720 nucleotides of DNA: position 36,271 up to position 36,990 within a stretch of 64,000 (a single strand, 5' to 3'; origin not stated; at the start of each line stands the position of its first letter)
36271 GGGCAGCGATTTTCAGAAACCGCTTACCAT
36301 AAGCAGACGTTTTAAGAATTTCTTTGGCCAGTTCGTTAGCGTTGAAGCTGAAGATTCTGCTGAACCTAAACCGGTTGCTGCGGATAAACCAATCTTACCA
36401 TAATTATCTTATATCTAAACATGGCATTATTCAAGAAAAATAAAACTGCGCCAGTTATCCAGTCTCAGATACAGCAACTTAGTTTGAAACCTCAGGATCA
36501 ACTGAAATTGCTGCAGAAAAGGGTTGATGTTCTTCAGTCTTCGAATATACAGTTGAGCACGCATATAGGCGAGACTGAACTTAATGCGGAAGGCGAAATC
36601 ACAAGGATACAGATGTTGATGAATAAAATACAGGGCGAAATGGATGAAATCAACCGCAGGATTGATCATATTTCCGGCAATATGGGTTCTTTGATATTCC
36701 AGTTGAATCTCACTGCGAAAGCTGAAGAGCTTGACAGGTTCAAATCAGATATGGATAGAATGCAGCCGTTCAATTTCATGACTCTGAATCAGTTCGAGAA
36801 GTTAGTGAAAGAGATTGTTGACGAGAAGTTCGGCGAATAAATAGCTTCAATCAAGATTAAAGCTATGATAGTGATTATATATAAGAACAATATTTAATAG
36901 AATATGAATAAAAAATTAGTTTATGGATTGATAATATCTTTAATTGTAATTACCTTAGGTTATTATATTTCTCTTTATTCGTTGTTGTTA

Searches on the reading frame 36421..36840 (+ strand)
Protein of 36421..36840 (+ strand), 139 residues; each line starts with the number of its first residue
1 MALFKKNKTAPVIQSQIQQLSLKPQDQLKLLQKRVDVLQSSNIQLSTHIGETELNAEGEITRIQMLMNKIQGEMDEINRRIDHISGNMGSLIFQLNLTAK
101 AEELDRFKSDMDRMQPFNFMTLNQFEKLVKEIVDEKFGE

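Call 38: search_protein_families(library=pfam, proteins=[window:36421-36840:+], max_evalue=0.01)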
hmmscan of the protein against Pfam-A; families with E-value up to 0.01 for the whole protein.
window:36421-36840:+ (139 aa): 1 family
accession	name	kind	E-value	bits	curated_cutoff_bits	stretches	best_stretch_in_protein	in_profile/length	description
PF03682.18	UPF0158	-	0.00029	21.3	21.1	1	60-137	5-82/157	Uncharacterised protein family (UPF0158)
